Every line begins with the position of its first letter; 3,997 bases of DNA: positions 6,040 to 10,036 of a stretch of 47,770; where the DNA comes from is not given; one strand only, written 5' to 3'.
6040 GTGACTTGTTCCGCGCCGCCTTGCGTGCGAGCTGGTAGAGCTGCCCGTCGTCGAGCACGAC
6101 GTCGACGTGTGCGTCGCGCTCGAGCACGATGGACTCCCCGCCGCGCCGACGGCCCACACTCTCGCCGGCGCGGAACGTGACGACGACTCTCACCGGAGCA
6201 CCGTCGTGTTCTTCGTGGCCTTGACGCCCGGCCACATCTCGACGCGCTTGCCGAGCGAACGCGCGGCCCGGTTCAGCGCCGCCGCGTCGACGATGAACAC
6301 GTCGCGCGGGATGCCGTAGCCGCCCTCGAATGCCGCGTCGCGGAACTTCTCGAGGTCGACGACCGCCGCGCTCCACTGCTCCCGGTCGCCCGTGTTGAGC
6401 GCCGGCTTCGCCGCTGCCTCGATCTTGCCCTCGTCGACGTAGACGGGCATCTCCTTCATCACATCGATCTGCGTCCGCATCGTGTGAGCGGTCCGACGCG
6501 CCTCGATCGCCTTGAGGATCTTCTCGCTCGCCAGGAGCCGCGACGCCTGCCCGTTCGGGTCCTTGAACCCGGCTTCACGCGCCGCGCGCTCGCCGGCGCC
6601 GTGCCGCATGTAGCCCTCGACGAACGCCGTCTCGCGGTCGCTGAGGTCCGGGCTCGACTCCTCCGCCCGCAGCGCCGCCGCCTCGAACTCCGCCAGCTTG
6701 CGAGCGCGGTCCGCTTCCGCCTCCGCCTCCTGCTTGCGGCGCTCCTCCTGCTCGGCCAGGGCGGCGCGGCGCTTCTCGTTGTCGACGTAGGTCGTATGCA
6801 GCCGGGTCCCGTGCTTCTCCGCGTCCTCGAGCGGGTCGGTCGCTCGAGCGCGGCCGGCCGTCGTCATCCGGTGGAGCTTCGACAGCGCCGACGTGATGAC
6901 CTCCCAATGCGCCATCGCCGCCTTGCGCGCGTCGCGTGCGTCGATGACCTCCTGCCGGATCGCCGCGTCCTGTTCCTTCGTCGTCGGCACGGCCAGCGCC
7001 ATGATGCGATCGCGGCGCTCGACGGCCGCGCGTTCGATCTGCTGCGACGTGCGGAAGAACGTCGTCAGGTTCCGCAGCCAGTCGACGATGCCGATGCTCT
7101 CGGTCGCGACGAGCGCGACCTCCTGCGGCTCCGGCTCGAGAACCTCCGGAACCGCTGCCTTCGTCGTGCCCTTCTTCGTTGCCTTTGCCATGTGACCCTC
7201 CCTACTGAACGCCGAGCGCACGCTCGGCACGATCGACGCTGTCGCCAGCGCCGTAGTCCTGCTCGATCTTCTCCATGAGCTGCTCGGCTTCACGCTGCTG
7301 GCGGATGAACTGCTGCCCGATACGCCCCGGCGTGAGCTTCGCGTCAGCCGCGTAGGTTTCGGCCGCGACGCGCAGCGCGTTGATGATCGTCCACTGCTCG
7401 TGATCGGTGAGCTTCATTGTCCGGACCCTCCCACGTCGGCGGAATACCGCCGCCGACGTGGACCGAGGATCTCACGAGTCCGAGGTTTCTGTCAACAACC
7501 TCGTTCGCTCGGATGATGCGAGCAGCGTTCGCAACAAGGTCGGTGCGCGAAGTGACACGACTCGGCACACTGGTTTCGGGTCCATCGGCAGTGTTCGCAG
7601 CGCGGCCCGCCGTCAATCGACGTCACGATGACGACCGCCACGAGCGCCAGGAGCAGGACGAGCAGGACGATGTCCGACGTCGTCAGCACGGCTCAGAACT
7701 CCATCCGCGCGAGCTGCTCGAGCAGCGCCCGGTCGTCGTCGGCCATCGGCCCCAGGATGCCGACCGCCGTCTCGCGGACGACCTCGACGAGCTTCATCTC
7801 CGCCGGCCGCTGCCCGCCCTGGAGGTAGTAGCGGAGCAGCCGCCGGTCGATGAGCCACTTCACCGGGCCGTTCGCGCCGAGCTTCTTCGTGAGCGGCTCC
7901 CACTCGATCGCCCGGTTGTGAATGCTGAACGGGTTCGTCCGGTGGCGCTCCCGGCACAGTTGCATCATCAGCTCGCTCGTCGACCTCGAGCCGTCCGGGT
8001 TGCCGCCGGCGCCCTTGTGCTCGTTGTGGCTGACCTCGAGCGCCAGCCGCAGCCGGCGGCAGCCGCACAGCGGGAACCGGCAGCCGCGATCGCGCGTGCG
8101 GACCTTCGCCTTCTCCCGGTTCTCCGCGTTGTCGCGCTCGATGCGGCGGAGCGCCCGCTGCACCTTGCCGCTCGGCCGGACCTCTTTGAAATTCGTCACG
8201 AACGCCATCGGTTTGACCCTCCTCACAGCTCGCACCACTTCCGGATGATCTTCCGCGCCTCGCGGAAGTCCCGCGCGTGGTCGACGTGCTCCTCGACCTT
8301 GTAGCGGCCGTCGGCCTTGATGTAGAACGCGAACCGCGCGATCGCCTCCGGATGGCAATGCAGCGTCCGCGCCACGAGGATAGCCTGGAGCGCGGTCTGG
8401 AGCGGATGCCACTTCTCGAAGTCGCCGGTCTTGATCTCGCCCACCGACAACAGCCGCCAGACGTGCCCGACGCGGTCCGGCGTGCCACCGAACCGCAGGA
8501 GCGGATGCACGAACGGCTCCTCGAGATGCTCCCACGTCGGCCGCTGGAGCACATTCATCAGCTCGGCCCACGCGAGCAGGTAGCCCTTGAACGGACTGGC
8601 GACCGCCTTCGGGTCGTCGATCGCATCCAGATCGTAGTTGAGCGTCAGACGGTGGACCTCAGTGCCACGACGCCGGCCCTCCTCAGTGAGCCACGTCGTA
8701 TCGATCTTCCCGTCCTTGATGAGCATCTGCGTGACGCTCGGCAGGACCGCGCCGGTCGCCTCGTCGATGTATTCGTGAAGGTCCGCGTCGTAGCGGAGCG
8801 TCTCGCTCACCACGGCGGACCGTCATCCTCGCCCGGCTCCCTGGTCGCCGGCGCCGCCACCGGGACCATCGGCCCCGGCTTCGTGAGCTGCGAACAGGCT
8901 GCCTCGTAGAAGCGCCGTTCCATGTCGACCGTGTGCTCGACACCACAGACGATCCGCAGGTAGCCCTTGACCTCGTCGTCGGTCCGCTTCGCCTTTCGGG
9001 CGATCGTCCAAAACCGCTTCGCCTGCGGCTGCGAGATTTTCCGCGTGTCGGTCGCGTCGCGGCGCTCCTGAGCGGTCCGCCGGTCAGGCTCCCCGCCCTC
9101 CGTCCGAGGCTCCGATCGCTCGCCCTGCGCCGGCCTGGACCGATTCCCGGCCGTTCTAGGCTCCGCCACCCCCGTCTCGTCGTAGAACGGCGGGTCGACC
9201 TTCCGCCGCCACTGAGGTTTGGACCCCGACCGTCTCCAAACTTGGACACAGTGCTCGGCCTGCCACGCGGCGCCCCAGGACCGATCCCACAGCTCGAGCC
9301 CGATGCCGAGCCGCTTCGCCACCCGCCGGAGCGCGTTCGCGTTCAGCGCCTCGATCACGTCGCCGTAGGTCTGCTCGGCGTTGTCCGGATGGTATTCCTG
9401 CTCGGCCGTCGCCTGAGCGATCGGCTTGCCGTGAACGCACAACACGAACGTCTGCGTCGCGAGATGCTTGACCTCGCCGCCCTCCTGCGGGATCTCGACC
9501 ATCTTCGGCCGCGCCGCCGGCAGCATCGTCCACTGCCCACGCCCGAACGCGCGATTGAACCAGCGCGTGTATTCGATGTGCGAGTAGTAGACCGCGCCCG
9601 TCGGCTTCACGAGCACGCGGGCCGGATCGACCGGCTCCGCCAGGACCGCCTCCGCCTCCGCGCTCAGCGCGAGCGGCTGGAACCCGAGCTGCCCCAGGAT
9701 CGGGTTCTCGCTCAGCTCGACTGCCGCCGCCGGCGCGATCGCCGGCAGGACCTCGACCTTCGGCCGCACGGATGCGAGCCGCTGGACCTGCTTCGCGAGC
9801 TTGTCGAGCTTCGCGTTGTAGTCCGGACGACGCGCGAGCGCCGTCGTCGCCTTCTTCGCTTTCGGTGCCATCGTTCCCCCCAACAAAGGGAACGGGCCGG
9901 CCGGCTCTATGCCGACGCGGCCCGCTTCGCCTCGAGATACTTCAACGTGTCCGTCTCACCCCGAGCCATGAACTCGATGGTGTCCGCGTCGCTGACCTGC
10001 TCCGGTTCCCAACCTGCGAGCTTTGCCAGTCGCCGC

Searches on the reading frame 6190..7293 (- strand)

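Call 18: search_protein_families(library=pfam, proteins=[window:6190-7293:-], max_evalue=0.01)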
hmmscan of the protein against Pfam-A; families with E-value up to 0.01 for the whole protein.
window:6190-7293:- (367 aa): 1 family
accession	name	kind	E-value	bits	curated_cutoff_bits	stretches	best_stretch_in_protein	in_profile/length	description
PF03592.21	Terminase_2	-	5.1e-05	24.4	26.1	1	217-287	1-73/141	Terminase small subunit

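Call 50: search_protein_families(library=phrogs, proteins=[window:6190-7293:-], max_evalue=0.01)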
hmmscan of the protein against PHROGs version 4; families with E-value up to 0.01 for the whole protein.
window:6190-7293:- (367 aa): 2 families
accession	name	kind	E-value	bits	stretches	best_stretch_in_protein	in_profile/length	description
phrog_51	-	head and packaging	7.8e-12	46.5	1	155-355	25-215/261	terminase small subunit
phrog_2606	-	head and packaging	0.00096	19.6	1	172-287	40-162/310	terminase small subunit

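Call 87: search_protein_families(library=ncbifam, proteins=[window:6190-7293:-], max_evalue=0.1)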
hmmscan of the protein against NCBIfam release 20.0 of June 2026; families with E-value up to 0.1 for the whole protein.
window:6190-7293:- (367 aa): 0 families

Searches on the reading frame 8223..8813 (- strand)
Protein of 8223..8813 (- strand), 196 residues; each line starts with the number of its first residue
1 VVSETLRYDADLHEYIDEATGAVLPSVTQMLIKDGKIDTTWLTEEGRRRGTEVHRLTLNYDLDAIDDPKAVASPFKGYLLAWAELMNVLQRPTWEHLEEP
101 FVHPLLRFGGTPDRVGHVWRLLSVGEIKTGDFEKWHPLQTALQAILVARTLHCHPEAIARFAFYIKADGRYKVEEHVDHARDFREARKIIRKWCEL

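Call 18: search_protein_families(library=pfam, proteins=[window:8223-8813:-], max_evalue=0.01)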
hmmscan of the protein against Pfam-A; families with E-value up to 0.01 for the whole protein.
window:8223-8813:- (196 aa): 0 families

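Call 50: search_protein_families(library=phrogs, proteins=[window:8223-8813:-], max_evalue=0.01)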
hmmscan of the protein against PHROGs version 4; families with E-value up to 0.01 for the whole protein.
window:8223-8813:- (196 aa): 2 families
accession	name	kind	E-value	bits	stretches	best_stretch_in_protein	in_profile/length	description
phrog_298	-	DNA, RNA and nucleotide metabolism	6.7e-09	36.5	1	6-137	49-198/293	exonuclease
phrog_466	-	DNA, RNA and nucleotide metabolism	0.00039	20.8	1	44-144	209-311/446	exonuclease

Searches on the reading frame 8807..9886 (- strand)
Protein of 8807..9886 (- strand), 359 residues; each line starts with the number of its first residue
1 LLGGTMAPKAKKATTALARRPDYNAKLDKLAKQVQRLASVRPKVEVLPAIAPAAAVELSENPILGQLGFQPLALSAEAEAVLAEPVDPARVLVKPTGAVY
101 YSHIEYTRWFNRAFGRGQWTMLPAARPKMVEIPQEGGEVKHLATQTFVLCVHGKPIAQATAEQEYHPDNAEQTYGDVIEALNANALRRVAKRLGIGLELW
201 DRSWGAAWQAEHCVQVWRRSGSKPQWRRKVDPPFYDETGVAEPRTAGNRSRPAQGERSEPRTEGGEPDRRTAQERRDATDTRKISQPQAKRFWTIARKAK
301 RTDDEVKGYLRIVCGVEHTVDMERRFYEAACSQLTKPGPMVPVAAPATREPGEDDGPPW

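Call 17: find_related_loci(query=window:8807-9871:-, collection=viral_contigs, flank=10000)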
Query window:8807-9871:- (354 aa) in viral_contigs; peptide patterns used: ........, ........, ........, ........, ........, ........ (x = any residue, [..] = any of these).
4 stretches matched a pattern; 2 encode a relative of the query (tblastn E <= 1e-3); 2 distinct loci.
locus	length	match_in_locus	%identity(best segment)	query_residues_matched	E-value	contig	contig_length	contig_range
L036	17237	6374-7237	38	54-335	4e-55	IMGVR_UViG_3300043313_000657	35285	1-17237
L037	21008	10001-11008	35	3-335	3e-54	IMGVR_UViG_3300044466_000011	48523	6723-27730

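Call 18: search_protein_families(library=pfam, proteins=[window:8807-9886:-], max_evalue=0.01)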
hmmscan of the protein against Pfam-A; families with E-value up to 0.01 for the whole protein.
window:8807-9886:- (359 aa): 1 family
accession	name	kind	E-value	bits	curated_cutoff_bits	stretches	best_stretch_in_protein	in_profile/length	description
PF06420.17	Mgm101p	-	3.5e-27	95.5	27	1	73-223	13-155/170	Mitochondrial genome maintenance MGM101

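Call 32: search_dna_similar(query=window:8807-9871:-, collection=phages, mode=protein, max_rows=20)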
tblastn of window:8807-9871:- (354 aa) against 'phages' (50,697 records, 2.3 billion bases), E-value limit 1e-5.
No match.
